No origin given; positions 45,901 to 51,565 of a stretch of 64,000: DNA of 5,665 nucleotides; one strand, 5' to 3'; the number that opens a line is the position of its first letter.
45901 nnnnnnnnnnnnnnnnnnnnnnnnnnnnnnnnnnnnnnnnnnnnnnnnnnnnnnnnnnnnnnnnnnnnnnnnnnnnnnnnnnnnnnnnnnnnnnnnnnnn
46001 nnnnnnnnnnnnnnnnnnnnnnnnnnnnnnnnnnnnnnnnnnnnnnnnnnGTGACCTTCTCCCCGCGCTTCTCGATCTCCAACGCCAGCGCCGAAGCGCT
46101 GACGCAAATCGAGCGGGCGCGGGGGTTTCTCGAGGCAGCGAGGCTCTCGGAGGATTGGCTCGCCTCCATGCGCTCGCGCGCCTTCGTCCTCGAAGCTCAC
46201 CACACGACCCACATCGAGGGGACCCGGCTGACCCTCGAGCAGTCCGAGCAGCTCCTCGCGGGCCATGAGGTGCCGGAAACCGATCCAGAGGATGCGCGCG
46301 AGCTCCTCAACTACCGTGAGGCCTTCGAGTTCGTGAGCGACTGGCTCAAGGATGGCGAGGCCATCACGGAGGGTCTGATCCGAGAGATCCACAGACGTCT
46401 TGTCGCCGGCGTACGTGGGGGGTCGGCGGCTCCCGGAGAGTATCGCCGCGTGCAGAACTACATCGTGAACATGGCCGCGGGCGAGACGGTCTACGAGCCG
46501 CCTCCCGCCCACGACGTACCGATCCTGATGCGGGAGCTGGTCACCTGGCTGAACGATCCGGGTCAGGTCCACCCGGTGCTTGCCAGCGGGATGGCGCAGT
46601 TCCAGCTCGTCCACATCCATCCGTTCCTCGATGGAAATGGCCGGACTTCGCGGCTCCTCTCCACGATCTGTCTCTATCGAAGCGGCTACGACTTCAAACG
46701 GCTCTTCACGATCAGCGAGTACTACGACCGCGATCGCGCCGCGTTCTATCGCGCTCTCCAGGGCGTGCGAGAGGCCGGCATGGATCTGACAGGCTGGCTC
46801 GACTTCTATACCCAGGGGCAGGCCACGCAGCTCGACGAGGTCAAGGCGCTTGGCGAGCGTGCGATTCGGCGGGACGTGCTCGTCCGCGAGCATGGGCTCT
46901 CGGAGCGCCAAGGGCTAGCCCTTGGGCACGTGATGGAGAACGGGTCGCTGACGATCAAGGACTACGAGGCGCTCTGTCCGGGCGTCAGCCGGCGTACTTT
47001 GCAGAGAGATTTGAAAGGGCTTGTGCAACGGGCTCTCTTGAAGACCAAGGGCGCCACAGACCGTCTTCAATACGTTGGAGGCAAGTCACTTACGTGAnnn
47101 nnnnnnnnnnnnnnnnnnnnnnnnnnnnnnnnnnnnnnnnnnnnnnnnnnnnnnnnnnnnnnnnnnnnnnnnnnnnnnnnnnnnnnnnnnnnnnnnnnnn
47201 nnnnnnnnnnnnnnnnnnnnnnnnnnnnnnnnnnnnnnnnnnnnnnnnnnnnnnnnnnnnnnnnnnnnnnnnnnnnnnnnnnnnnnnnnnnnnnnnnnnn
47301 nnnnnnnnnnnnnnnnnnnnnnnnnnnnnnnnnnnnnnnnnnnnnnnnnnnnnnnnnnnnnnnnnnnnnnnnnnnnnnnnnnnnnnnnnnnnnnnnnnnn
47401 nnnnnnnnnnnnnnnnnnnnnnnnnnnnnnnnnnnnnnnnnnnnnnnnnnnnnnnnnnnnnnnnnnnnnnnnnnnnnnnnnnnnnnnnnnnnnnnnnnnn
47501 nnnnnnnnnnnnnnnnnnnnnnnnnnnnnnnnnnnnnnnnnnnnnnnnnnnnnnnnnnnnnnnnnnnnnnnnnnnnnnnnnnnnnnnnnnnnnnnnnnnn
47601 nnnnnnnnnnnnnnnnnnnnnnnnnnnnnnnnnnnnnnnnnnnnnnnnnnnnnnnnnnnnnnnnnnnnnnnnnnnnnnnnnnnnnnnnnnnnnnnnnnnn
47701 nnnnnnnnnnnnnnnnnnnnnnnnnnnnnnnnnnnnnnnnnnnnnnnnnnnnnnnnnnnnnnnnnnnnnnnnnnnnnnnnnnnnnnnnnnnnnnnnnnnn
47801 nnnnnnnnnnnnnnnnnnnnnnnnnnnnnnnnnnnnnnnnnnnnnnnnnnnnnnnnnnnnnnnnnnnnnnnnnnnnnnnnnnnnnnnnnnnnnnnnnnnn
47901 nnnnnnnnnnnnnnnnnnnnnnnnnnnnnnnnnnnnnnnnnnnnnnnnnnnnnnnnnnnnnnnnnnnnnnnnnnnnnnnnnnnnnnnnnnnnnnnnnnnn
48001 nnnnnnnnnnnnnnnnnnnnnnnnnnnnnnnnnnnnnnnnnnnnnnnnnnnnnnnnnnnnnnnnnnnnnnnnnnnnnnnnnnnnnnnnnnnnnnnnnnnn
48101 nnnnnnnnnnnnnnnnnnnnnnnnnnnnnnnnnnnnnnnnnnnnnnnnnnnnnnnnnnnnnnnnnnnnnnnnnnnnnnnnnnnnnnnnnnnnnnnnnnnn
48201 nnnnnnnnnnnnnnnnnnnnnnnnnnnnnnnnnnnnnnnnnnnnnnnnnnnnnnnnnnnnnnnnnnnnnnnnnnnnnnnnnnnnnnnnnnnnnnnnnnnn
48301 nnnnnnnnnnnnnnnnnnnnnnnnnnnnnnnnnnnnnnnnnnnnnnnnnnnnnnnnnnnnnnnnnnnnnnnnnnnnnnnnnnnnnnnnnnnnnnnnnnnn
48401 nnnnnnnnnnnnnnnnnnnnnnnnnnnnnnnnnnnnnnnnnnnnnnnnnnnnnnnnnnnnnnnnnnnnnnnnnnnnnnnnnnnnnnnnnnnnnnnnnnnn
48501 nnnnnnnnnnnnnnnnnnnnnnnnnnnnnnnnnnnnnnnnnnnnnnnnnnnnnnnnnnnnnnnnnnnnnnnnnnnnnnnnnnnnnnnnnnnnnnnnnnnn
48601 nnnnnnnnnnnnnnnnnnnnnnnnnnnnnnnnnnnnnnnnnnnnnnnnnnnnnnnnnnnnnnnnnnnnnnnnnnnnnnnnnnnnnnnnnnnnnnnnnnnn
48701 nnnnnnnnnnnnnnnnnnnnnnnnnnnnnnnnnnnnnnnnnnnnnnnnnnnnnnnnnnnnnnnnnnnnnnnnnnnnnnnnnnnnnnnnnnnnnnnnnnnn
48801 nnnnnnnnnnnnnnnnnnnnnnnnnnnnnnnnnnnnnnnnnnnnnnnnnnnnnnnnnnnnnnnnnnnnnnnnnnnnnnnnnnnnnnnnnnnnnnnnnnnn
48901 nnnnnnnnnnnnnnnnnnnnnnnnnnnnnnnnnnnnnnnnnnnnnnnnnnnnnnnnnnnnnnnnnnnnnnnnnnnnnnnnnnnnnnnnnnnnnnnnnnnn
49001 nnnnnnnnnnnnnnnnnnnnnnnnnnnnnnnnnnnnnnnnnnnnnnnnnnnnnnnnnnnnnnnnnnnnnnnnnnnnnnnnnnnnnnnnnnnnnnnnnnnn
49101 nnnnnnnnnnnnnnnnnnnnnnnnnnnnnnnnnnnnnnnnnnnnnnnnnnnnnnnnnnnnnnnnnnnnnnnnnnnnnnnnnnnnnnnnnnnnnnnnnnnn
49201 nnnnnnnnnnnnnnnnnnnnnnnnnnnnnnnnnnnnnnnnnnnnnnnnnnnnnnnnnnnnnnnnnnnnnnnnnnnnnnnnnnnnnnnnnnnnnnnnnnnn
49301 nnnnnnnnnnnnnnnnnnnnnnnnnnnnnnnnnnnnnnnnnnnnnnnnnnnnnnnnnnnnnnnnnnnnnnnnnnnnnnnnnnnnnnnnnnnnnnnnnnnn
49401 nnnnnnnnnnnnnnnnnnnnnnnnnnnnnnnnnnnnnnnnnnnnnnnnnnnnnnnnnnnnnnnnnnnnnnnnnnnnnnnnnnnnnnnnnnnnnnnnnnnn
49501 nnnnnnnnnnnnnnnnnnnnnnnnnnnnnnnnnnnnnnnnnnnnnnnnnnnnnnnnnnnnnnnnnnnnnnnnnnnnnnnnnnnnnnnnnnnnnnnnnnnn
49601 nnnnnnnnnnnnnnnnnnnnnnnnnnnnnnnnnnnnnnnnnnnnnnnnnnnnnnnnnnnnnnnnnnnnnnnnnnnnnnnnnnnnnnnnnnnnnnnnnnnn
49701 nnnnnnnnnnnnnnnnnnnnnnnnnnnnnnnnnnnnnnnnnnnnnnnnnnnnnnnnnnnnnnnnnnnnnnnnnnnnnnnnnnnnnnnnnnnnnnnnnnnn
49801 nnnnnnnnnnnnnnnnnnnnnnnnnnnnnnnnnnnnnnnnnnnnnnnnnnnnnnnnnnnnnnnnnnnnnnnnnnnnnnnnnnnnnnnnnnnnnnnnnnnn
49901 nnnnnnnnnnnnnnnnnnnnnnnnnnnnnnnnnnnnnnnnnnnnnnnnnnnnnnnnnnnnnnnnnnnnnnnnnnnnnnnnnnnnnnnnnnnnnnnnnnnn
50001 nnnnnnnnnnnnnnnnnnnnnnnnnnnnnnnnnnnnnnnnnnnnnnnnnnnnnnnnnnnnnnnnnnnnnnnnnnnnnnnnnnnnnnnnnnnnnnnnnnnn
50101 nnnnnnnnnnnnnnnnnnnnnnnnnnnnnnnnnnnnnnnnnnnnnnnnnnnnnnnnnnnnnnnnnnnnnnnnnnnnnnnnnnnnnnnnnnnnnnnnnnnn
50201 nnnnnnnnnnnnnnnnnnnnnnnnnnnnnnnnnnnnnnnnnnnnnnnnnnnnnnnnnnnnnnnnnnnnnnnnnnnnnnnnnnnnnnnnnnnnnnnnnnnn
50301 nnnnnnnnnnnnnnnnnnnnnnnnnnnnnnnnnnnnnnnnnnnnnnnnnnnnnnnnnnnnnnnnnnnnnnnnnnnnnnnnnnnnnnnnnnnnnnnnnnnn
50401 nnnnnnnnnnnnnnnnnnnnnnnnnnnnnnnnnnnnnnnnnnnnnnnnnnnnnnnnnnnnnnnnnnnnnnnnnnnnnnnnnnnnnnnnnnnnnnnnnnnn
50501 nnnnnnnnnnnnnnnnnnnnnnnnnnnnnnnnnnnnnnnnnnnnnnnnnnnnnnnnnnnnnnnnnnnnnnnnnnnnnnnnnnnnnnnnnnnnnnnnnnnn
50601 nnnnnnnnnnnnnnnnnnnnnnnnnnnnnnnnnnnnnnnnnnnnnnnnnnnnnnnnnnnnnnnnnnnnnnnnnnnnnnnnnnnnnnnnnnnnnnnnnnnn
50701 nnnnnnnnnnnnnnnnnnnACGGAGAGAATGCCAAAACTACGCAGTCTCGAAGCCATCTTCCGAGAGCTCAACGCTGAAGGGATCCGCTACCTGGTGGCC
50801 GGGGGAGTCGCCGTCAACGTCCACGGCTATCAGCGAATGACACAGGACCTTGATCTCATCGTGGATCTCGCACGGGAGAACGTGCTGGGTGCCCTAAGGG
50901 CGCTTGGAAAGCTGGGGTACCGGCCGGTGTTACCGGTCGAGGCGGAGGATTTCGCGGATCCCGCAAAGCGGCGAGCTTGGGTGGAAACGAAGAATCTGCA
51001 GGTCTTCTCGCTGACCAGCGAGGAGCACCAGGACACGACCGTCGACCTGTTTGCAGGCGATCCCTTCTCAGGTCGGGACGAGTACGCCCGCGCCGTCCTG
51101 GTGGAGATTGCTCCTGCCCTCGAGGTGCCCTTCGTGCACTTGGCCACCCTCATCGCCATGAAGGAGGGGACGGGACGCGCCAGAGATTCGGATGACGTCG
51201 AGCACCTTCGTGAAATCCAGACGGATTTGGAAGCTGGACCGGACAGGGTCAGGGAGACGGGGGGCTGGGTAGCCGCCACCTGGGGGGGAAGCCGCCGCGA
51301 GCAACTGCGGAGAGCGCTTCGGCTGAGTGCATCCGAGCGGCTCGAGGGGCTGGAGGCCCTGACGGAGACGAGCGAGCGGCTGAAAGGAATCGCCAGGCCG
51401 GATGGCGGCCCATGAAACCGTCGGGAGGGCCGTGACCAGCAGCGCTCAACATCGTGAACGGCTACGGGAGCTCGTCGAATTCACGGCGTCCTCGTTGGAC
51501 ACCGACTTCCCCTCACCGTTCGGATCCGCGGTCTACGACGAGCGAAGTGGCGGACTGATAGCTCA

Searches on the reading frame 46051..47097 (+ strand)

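Call 6: search_protein_families(library=padloc, proteins=[window:46051-47097:+], max_evalue=0.1)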
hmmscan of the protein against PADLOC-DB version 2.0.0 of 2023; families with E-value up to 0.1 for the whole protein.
window:46051-47097:+ (348 aa): 7 families
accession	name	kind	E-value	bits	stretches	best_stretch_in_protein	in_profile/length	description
PDLC03963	SoFic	-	4.7e-62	208.4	1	40-333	52-340/361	-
PDLC04840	PDC-S04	-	1.1e-18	65.8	1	46-203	13-169/227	-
PDLC04966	PDC-S24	-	2.3e-18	64.3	1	126-249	250-378/497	-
PDLC04836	PDC-S04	-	3e-17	60.6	1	49-242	30-215/244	-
PDLC04837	PDC-S04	-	3.2e-14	50.8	1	50-203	31-178/234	-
PDLC04839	PDC-S04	-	9.9e-10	36.4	1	83-218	37-169/205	-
PDLC04838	PDC-S04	-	1.6e-05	22.8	1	185-216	139-170/209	-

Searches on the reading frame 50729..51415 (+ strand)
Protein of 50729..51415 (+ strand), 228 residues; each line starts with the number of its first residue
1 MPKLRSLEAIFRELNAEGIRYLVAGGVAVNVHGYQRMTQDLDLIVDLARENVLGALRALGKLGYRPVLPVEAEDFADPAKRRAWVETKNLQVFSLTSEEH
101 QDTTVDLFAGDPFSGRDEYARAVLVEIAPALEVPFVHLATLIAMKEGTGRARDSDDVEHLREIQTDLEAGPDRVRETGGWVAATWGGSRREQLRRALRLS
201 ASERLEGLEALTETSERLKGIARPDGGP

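Call 8: search_protein_families(library=ncbifam, proteins=[window:50729-51415:+], max_evalue=0.1)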
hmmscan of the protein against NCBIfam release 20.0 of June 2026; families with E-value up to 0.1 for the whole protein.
window:50729-51415:+ (228 aa): 0 families

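Call 83: search_protein_families(library=pfam, proteins=[window:50729-51415:+], max_evalue=0.001)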
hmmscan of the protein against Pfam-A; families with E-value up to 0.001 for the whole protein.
window:50729-51415:+ (228 aa): 2 families
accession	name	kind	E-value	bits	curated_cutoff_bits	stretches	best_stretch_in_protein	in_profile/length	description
PF08843.17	AbiEii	-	2.4e-06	28.1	22.5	1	15-178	9-186/238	Nucleotidyl transferase AbiEii toxin, Type IV TA system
PF14907.12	NTP_transf_5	-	0.00018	21.6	31.2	1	5-79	58-124/249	Uncharacterised nucleotidyltransferase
